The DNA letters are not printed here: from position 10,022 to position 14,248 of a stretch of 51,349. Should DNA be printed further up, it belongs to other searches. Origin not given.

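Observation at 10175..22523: Two dockerin sequence classes that differ at the positions which set specificity in bacterial dockerins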

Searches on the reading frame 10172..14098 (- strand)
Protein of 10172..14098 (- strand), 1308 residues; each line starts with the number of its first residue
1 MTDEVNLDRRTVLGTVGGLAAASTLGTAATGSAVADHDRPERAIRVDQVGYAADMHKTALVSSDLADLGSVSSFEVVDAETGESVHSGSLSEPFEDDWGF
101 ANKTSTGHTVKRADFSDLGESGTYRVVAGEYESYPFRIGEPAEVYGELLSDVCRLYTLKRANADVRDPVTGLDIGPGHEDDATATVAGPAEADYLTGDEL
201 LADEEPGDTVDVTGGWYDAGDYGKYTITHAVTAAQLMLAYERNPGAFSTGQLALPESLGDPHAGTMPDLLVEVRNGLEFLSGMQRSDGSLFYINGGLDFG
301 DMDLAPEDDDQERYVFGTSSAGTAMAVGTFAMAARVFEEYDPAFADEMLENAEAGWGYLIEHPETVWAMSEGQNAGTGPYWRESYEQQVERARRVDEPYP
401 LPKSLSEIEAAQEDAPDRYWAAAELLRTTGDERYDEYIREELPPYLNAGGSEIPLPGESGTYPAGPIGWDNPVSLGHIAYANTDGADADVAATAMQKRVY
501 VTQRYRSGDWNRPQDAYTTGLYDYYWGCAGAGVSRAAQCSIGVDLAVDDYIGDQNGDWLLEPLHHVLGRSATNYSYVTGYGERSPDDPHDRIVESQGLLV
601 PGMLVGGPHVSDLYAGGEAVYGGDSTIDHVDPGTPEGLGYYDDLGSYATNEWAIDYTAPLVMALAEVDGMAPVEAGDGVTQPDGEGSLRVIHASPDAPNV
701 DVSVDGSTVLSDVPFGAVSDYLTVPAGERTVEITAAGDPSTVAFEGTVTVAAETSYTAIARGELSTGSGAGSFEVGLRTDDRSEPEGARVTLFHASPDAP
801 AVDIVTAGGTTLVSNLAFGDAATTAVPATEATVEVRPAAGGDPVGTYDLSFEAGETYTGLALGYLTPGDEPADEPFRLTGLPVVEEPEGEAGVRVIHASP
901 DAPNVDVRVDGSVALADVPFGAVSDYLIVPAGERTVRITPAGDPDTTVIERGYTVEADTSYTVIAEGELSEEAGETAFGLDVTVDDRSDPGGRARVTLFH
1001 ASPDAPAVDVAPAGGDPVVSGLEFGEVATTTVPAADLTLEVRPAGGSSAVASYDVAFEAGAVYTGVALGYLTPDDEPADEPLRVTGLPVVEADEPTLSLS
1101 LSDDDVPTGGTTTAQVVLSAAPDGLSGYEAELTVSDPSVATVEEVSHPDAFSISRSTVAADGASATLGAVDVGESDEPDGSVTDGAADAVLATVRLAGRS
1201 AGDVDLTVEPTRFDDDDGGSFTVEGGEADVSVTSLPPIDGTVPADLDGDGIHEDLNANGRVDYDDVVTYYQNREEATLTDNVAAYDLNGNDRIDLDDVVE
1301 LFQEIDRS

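Call 4: search_protein_families(library=pfam, proteins=[window:10172-14098:-], max_evalue=0.01)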
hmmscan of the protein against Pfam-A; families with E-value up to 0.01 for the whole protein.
window:10172-14098:- (1308 aa): 4 families
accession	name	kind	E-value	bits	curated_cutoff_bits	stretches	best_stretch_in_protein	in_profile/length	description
PF14344.12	DUF4397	-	1.8e-74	248.3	30.6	4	891-1011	1-119/119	Domain of unknown function (DUF4397)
PF00759.25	Glyco_hydro_9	-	1e-66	226.6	27.7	1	145-664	1-444/444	Glycosyl hydrolase family 9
PF02927.20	CelD_N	-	1.6e-15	58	24.6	1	41-132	3-85/86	Cellulase N-terminal ig-like domain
PF11182.14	AlgF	-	8.6e-05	22.5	34.4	0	664-736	6-75/179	Alginate O-acetyl transferase AlgF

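Call 6: search_protein_families(library=ncbifam, proteins=[window:10172-14098:-], max_evalue=1)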
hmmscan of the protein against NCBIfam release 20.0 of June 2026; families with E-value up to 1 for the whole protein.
window:10172-14098:- (1308 aa): 1 family
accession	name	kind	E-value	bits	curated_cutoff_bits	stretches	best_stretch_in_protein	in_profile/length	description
NF049990.1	CellobisidaseCelK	equivalog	1.5e-41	142.5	1700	2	41-384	211-559/889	cellulose 1,4-beta-cellobiosidase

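Call 29: find_related_loci(query=window:10172-14098:-, collection=genome_contigs, flank=10000)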
Query window:10172-14098:- (1308 aa) in genome_contigs; peptide patterns used: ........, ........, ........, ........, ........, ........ (x = any residue, [..] = any of these).
478 stretches matched a pattern; 14 encode a relative of the query (tblastn E <= 1e-3); 14 distinct loci.
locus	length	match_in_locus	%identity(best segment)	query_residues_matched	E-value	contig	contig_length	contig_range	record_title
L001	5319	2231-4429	52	1-1305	0e+0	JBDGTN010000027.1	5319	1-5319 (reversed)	MAG: Halococcoides sp. isolate DAL-WCL_31_84C4R c_000000016825, whole genome shotgun sequence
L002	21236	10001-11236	53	684-1085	1e-92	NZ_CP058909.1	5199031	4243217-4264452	Halosimplex pelagicum strain R2 chromosome, complete genome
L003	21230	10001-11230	52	684-1085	1e-89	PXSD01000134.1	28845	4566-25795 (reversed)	MAG: Halobacteriales archaeon QS_9_67_15 qs_9_scaffold_508, whole genome shotgun sequence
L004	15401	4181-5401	46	670-1082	8e-73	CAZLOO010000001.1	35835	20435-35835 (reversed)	MAG TPA_asm: uncultured Halobacteriales archaeon isolate SRP185896_co1_275 genome assembly, contig: NODE_367_length_3583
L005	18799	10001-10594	54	687-1082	6e-46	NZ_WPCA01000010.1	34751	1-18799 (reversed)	Halapricum sp. CBA1109 contig12, whole genome shotgun sequence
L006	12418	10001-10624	53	672-1080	7e-44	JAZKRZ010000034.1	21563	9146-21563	MAG: Haloarculaceae archaeon isolate NA-0cm_bin.4 NODE_667_length_21563_cov_7.133857, whole genome shotgun sequence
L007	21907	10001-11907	51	661-1084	2e-41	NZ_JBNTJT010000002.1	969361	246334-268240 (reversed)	Halorussus sp. AFM4 AFM4_scaffold2, whole genome shotgun sequence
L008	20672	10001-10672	49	688-1084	3e-40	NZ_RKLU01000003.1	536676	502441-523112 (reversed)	Halonotius terrestris strain F15B halo-c3_consensus_sequence, whole genome shotgun sequence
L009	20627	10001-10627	54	686-1100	6e-40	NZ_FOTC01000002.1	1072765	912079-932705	Halogranum rubrum strain CGMCC 1.7738, whole genome shotgun sequence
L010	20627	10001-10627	49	675-1147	1e-38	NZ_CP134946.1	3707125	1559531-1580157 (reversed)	Halobellus marinus strain DFY28 chromosome, complete genome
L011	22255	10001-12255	49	676-1085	3e-35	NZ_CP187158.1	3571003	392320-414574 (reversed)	Halorientalis pallida strain MBLA0170 chromosome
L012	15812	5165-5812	47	655-1095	1e-31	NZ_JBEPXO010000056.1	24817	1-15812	MAG: Salinigranum sp. isolate 02_S197.semibin_refined.001 NODE_202_length_24817_cov_3.089915, whole genome shotgun seque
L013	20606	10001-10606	47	688-1080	4e-28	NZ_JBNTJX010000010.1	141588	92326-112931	Halobaculum sp. EA56 EA56_scaffold10, whole genome shotgun sequence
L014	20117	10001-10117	73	841-1082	5e-8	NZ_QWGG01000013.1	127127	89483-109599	Halosimplex salinum strain YPL4 Scaffold13_1, whole genome shotgun sequence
